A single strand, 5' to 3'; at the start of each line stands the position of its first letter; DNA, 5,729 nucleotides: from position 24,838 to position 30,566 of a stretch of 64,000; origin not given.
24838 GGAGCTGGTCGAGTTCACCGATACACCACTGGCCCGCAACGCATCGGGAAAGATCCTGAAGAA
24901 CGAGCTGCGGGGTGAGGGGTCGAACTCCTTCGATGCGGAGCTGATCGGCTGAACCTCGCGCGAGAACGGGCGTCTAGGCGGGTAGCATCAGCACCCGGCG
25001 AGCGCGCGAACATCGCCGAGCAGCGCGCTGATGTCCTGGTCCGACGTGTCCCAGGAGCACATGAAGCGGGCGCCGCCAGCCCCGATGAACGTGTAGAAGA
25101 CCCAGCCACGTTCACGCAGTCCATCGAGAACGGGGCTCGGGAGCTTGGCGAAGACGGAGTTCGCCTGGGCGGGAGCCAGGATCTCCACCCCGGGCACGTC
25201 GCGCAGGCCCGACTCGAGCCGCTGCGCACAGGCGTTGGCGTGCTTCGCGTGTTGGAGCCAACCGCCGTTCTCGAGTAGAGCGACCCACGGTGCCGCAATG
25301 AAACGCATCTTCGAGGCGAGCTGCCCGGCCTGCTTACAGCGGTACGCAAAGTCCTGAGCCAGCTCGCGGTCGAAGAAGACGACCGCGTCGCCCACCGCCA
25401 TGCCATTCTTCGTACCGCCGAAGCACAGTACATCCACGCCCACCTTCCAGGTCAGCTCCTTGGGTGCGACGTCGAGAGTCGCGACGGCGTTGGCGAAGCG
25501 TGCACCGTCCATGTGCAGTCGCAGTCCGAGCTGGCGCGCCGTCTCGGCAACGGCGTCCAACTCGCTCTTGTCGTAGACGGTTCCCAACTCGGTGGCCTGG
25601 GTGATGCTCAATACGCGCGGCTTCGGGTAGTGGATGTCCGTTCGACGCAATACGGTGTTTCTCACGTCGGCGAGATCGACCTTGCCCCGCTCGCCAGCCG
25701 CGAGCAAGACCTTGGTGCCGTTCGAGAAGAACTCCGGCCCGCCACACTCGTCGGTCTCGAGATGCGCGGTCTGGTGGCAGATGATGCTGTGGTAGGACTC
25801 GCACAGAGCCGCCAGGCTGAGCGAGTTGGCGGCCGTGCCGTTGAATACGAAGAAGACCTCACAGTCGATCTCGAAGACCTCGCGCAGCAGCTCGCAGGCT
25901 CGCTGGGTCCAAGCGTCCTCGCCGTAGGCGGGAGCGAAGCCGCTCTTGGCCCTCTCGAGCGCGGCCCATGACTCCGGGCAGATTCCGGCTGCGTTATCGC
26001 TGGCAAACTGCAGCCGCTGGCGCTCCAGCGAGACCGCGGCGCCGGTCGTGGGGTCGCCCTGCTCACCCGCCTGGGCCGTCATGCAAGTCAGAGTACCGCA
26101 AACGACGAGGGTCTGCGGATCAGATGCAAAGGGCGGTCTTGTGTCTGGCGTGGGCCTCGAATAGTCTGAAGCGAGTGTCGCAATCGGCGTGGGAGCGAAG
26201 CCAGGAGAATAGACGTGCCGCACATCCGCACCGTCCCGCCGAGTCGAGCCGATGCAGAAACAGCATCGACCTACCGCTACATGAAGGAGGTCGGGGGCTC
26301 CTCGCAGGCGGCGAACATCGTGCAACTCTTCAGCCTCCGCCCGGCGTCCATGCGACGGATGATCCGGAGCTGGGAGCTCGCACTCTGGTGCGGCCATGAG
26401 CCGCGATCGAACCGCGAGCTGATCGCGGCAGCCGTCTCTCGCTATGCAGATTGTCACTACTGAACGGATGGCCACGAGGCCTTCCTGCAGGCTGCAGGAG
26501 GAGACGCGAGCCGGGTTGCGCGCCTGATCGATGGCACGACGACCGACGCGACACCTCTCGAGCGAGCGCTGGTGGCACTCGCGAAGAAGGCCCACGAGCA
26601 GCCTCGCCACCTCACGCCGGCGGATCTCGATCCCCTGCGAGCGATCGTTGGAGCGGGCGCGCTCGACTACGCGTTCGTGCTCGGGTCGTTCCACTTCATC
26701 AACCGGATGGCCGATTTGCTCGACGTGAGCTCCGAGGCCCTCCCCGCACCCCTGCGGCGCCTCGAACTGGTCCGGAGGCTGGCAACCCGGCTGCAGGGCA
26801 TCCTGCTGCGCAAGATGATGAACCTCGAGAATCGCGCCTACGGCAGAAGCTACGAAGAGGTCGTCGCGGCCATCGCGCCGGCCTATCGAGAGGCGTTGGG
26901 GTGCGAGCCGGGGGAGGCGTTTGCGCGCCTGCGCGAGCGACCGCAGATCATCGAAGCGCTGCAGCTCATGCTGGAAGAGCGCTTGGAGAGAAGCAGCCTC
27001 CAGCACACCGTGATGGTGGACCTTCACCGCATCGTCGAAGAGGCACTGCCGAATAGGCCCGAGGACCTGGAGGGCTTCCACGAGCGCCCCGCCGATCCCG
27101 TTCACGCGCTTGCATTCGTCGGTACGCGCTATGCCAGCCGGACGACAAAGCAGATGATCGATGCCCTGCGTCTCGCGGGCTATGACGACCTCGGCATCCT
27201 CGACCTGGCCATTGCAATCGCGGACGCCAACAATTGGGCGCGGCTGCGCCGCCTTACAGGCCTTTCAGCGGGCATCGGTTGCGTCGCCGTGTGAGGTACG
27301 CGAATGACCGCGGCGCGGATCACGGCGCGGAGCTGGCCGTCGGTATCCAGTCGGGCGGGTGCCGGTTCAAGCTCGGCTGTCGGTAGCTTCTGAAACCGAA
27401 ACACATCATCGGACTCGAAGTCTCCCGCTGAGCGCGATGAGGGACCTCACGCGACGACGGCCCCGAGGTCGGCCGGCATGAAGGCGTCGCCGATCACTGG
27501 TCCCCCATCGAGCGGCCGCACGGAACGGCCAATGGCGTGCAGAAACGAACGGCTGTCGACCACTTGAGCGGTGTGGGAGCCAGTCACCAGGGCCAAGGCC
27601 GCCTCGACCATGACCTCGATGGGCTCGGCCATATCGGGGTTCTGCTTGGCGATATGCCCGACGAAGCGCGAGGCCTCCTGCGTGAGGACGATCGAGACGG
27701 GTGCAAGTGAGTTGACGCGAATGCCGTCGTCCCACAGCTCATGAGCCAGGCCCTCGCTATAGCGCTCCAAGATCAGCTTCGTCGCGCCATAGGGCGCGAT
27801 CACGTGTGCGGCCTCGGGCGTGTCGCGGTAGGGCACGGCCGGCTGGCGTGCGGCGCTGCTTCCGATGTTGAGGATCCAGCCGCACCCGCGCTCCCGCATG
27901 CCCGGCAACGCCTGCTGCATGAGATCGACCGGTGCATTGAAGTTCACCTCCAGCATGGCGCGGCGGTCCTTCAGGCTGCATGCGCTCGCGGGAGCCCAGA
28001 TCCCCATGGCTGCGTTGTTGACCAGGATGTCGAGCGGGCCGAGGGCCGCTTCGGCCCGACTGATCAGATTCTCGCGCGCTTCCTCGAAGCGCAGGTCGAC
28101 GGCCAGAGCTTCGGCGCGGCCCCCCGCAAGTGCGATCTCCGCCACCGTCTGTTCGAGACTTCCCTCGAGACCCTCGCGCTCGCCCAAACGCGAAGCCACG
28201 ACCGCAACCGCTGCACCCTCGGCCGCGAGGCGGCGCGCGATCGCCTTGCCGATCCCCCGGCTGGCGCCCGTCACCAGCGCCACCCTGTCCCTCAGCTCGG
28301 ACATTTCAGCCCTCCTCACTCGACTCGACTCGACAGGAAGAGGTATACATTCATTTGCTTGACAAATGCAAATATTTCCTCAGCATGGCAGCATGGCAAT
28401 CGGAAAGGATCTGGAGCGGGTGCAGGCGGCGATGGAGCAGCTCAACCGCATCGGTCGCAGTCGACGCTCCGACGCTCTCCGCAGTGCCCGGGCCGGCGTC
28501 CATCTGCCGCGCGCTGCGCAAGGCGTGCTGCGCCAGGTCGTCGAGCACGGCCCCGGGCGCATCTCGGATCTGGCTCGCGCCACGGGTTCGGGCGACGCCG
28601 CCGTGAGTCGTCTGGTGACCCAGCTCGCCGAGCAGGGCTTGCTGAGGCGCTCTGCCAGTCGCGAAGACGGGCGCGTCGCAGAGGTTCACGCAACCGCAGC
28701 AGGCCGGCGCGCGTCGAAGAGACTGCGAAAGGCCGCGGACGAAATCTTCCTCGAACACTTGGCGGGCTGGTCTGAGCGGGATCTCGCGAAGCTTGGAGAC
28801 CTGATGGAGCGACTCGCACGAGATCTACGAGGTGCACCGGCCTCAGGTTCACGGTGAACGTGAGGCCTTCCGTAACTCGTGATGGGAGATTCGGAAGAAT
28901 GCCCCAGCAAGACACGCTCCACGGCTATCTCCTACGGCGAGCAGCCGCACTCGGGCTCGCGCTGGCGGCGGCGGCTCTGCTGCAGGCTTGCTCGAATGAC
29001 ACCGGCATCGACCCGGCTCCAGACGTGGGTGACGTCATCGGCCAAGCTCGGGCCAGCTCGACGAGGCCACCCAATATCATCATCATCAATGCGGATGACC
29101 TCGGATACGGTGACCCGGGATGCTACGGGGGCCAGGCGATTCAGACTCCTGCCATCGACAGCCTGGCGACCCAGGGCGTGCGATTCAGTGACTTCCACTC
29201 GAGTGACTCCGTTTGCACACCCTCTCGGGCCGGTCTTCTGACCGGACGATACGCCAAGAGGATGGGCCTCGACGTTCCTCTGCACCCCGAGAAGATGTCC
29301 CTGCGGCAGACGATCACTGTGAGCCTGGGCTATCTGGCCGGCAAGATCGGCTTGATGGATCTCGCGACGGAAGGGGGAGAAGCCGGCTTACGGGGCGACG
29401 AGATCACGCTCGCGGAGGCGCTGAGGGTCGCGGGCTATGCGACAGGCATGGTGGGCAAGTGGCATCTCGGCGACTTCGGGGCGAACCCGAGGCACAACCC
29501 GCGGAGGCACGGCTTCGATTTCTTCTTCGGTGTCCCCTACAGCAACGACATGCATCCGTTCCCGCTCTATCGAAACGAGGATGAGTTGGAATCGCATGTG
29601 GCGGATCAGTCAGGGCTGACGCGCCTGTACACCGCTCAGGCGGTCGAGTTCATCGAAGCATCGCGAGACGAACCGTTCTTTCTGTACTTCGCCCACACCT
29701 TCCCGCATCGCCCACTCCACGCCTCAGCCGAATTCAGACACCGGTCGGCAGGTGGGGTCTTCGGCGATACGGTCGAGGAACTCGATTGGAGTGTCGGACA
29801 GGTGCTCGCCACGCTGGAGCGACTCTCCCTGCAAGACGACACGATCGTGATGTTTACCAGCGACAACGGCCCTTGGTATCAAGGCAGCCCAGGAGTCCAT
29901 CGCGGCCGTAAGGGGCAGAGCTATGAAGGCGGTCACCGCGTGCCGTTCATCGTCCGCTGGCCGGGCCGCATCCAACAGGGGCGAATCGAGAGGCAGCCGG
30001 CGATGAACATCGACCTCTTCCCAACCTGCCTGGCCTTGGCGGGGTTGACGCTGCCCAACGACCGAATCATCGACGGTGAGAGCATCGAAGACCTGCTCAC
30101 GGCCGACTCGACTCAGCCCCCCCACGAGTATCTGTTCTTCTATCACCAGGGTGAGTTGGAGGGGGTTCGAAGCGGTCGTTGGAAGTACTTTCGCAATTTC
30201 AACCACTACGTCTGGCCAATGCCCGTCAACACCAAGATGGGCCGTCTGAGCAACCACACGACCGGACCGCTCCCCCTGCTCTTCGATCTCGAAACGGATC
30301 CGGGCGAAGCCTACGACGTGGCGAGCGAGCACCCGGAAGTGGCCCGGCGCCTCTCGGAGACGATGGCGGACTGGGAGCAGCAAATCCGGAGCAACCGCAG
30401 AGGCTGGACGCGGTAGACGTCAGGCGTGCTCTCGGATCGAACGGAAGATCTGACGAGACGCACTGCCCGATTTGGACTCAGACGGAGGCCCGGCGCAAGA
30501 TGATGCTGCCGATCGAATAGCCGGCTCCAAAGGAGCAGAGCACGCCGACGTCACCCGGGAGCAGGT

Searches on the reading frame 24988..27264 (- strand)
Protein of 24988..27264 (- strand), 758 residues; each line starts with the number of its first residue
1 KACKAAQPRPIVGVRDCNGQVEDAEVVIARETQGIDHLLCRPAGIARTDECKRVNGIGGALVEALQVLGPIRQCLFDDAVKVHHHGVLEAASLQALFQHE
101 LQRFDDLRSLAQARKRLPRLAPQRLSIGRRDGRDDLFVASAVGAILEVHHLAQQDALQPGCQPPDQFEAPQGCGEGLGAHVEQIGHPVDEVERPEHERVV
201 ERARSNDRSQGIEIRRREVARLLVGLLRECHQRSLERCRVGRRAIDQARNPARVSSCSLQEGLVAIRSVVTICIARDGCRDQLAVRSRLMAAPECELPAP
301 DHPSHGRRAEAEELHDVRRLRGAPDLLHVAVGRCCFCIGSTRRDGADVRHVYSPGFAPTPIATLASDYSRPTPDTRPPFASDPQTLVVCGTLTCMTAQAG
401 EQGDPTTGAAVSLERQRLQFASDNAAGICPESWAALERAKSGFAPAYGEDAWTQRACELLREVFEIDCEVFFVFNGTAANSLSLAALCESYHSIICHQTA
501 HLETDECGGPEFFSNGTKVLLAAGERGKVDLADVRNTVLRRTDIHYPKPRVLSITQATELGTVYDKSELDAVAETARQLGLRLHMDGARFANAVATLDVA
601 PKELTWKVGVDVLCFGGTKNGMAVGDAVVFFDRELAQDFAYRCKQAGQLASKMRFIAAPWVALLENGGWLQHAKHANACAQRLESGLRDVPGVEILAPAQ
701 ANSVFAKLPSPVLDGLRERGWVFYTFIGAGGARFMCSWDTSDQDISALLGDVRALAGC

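Call 14: search_protein_families(library=pfam, proteins=[window:24988-27264:-], max_evalue=0.001)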
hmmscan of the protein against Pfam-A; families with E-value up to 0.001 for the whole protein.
window:24988-27264:- (758 aa): 1 family
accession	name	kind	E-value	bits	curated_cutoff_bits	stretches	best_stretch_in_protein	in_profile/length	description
PF01212.27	Beta_elim_lyase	-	5.2e-62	210.2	27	1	419-707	1-284/288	Beta-eliminating lyase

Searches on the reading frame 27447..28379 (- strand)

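Call 14: search_protein_families(library=pfam, proteins=[window:27447-28379:-], max_evalue=0.001)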
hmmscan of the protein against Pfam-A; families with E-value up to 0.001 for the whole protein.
window:27447-28379:- (310 aa): 4 families
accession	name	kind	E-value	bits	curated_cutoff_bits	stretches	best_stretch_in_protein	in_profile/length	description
PF00106.31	adh_short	-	2.4e-39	135.3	26.6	1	32-233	1-184/195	short chain dehydrogenase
PF13561.12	adh_short_C2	-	1.7e-28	100.2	27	1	38-239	1-184/236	Enoyl-(Acyl carrier protein) reductase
PF08659.16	KR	-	1.5e-07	32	22.6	1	34-154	3-120/180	KR domain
PF01370.27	Epimerase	-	1.1e-06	28.6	20.9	1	34-214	1-159/240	NAD dependent epimerase/dehydratase family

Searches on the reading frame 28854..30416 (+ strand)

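Call 9: search_protein_families(library=pfam, proteins=[window:28854-30416:+], max_evalue=0.001)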
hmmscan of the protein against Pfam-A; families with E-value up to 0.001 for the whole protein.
window:28854-30416:+ (520 aa): 3 families
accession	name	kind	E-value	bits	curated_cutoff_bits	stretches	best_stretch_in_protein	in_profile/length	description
PF00884.28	Sulfatase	-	4e-60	204.1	25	1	73-397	1-300/301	Sulfatase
PF16347.10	SGSH_C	-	1.1e-12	48.8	29.3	1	356-506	11-150/154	N-sulphoglucosamine sulphohydrolase, C-terminal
PF14707.11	Sulfatase_C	-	2.3e-12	48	30.9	1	423-513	2-98/127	C-terminal region of aryl-sulfatase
